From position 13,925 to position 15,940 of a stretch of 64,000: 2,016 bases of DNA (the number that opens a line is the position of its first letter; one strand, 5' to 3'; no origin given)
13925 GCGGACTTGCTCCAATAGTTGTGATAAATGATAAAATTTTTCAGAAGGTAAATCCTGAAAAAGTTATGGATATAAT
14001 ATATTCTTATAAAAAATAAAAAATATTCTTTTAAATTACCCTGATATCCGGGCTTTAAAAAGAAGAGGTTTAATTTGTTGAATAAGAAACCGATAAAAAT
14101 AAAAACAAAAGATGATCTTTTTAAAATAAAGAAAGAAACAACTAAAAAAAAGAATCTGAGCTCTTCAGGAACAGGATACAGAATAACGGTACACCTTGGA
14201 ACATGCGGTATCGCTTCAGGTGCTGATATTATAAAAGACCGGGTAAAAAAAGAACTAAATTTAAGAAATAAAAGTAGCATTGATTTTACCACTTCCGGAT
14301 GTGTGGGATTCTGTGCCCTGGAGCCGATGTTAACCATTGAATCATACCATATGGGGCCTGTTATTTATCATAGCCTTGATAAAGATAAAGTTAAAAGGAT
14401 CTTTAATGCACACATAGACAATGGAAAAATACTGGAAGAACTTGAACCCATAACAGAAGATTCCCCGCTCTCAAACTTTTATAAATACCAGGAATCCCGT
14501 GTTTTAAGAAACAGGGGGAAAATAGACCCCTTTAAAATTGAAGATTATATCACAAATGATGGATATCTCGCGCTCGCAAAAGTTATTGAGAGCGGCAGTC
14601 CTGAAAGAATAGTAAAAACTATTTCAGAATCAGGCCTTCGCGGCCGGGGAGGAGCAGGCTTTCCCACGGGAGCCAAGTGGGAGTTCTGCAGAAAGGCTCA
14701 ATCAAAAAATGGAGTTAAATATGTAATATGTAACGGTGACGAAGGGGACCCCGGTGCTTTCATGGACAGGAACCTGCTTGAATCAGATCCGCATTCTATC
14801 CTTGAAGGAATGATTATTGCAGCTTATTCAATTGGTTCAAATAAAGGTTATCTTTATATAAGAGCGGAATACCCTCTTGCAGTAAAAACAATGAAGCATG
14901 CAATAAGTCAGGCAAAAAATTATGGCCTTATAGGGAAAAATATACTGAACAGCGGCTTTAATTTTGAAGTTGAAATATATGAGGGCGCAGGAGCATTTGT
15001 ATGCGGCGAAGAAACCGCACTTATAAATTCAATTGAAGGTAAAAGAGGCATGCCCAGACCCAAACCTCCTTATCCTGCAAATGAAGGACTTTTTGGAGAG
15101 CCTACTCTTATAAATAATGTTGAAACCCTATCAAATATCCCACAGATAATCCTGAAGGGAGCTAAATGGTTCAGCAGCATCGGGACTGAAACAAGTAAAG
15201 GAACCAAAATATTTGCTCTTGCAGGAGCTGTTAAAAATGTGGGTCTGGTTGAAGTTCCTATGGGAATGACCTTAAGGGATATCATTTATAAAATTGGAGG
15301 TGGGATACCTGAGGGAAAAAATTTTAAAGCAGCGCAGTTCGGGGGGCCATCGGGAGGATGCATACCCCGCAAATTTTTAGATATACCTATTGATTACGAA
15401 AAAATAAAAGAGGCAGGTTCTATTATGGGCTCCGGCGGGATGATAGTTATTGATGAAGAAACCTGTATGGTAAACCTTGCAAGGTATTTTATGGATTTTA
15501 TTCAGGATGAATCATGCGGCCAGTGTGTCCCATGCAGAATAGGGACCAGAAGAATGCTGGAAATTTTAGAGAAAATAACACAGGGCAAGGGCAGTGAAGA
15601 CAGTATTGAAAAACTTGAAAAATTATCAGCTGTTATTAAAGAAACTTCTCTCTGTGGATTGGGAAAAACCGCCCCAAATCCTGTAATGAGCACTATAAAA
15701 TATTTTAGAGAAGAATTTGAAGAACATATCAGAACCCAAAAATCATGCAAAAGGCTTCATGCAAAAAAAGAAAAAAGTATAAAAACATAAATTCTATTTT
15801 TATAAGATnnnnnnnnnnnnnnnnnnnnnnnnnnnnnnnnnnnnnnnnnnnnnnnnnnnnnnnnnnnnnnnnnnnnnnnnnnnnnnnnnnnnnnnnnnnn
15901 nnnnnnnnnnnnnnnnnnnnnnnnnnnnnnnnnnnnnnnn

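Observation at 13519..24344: Two NuoE/NuoF sets flanking one formate dehydrogenase: candidate electron-bifurcating FDH with a hydrogenase-less NuoEFG-like module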

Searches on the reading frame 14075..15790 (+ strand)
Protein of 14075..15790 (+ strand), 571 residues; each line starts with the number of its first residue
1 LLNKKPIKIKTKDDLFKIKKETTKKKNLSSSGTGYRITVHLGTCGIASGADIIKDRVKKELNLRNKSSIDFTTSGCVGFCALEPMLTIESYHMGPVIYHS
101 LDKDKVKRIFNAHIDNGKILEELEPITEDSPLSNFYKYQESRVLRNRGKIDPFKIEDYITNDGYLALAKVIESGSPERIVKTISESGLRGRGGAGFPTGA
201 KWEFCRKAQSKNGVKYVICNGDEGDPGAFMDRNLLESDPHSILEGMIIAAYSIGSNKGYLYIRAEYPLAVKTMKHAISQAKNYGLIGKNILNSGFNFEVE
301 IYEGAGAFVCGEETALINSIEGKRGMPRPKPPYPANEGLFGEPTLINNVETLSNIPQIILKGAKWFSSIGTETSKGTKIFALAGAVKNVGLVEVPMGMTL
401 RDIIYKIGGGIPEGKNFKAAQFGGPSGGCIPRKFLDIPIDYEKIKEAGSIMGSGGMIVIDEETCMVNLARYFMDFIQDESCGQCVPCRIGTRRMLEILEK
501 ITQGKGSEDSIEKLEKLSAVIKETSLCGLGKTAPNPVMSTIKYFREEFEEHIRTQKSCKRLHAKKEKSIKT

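Call 4: search_protein_families(library=pfam, proteins=[window:14075-15790:+], max_evalue=0.001)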
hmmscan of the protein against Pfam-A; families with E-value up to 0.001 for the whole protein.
window:14075-15790:+ (571 aa): 5 families
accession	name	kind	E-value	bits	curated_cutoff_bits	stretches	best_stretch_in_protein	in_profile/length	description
PF01512.22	Complex1_51K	-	1.4e-49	168.3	31.2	1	183-356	1-149/150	Nuo51 FMN-binding domain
PF10589.14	NADH_4Fe-4S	-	8.7e-36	122.1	23.5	1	468-551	2-85/85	NADH-ubiquinone oxidoreductase-F iron-sulfur binding region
PF10531.15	SLBB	-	1.2e-08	35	27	1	380-428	2-53/55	SLBB domain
PF22461.2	SLBB_2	-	5.4e-05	23.7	27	1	380-424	3-48/79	SLBB domain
PF01257.25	2Fe-2S_thioredx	-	6.7e-05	23.2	24.8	1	35-111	66-142/145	Thioredoxin-like [2Fe-2S] ferredoxin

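Call 5: search_protein_families(library=ncbifam, proteins=[window:14075-15790:+], max_evalue=0.001)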
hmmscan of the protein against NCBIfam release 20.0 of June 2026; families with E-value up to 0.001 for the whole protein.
window:14075-15790:+ (571 aa): 7 families
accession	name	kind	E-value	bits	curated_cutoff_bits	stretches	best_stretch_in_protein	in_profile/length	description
TIGR01959.1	nuoF_fam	equivalog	4.3e-154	512.9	558.65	1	151-552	10-410/410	NADH-quinone oxidoreductase subunit NuoF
NF008436.0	PRK11278.1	equivalog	5.4e-124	414.5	749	1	145-560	17-434/448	NADH-quinone oxidoreductase subunit NuoF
NF010120.0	PRK13596.1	equivalog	1.7e-123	412.4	389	1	143-561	8-426/433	NADH-quinone oxidoreductase subunit NuoF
TIGR04481.1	PR_assoc_PrdC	equivalog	1.1e-14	54.1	490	1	177-428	74-286/425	proline reductase-associated electron transfer protein PrdC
TIGR01945.1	rnfC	subfamily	3.3e-13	49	245.95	1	171-281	116-222/435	RnfABCDGE type electron transport complex subunit C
NF003454.1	PRK05035.1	equivalog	1.1e-12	47.2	345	1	171-287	118-222/556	electron transport complex subunit RsxC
NF041612.1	fdxn_Clost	equivalog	1.7e-06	28.5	150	1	43-123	23-100/102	2Fe-2S ferredoxin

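Call 23: search_solved_structures(query=window:14075-15790:+, max_evalue=1e-60, show_alignments=2)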
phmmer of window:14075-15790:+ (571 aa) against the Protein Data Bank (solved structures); distinct sequences matched with E-value up to 1e-60: 61 (the best 60 are shown).
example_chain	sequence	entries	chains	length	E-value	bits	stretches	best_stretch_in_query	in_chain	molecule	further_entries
7q4v_B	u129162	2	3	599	3.2e-199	666.5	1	41-558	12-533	Iron hydrogenase HydB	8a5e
8oh5_B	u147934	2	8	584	3.9e-195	653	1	36-559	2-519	NAD-reducing hydrogenase subunit HoxF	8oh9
9bov_B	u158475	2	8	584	6.1e-194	649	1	36-559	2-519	NADH dehydrogenase (Quinone)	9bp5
7t2r_B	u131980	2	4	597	1.6e-193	647.7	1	38-558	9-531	NiFe hydrogenase subunit B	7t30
9n5u_B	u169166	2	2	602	1.2e-190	638.2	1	37-555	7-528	NfnB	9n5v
7q4w_B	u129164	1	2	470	1.5e-188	631.3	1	155-558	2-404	Iron hydrogenase HydB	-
8a6t_B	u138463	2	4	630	1.4e-180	604.9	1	63-558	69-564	Electron bifurcating hydrogenase subunit HydB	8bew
7p5h_B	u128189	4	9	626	5.3e-175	586.5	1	66-555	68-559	Fe-hydrogenase, subunit beta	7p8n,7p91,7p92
9mqx_B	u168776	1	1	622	3.7e-172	577.1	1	39-553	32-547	NADH:ubiquinone oxidoreductase, NADH-binding (51 kD) subunit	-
6vw7_B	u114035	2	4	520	9.1e-125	420.7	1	42-548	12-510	NAD-dependent formate dehydrogenase beta subunit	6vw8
6hl2_B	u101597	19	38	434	3.4e-115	389.1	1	144-555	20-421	NADH-quinone oxidoreductase subunit F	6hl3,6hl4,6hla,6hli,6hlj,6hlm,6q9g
7q5y_C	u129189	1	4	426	4.1e-115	388.8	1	144-554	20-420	NADH-quinone oxidoreductase subunit F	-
6r7p_B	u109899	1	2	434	8.4e-115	387.8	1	144-555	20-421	NADH-quinone oxidoreductase subunit F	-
9fii_B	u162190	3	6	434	1.2e-114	387.3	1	144-555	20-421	NADH-quinone oxidoreductase subunit F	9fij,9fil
6q9c_B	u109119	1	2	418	1.2e-114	387.2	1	144-551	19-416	NADH-quinone oxidoreductase subunit F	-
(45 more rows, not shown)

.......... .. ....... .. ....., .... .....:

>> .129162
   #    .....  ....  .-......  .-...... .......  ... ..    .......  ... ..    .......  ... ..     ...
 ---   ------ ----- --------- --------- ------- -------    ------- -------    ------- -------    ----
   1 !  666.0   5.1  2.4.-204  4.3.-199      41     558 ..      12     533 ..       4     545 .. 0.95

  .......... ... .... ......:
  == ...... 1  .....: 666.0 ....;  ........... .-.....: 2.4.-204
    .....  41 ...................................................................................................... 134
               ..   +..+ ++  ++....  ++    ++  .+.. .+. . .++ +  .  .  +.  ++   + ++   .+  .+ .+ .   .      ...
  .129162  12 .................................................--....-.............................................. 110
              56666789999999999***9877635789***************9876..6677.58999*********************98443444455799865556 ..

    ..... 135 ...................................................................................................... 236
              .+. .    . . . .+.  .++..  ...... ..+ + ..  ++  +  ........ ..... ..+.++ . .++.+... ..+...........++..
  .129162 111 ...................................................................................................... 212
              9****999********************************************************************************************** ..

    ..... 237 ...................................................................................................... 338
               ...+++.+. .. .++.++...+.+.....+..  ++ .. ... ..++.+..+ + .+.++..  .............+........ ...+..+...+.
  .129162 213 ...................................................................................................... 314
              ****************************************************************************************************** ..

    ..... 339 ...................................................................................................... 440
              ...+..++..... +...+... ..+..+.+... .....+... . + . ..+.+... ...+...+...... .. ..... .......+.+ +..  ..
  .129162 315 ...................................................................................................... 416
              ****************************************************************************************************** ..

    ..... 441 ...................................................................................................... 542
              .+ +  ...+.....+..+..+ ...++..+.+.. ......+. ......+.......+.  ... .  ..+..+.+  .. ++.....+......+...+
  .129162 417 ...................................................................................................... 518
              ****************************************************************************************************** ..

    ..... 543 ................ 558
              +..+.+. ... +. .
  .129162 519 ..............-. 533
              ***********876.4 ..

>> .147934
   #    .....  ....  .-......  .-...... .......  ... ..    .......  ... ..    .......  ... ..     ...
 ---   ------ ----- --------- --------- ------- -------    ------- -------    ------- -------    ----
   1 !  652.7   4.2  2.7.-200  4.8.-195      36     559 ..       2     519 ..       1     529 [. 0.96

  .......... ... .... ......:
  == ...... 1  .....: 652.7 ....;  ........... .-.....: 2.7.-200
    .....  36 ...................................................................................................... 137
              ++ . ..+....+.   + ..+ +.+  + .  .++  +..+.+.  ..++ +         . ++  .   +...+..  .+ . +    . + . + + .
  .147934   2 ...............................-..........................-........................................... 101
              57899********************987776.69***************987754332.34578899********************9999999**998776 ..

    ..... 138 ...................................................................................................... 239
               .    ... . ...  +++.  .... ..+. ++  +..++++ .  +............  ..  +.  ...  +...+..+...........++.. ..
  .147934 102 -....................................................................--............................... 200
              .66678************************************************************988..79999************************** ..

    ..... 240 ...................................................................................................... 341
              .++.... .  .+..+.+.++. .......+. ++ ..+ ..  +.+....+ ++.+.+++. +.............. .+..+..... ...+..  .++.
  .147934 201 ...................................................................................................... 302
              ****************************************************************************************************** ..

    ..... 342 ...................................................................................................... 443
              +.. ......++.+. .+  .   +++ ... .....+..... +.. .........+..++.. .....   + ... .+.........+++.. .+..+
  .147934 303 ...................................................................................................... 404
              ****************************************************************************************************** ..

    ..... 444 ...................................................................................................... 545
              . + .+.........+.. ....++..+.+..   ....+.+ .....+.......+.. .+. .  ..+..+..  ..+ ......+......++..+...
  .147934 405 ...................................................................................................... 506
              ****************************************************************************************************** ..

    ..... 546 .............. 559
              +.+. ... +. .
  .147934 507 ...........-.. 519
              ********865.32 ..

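Call 70: search_protein_representatives(protein=window:14075-15790:+)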
Query: 571 residues. Proteins with E-value up to 0.001 (for the whole library): 24226; up to 1e-10: 14430; up to 1e-30: 4285. The best 150 are listed.
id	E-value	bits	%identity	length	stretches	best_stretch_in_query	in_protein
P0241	1.9e-210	716.7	53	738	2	46-558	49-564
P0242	1.7e-191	654.2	56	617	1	13-558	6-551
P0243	1.9e-190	650.8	56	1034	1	42-558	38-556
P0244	9.4e-184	628.6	55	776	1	37-556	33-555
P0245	4.0e-179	613.4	51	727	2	135-558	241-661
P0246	2.4e-177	607.5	55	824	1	59-556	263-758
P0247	1.1e-176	605.4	53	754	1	36-550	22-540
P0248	2.0e-176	604.4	53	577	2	134-558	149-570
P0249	9.2e-176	602.3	52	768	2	37-555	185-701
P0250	1.8e-174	598.0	53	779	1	32-554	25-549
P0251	6.1e-173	592.9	52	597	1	56-558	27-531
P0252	2.4e-172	591.0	53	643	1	36-556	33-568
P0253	4.2e-172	590.2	50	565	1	34-553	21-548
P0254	4.9e-170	583.4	52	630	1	36-553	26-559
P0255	6.8e-170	582.9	51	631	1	9-559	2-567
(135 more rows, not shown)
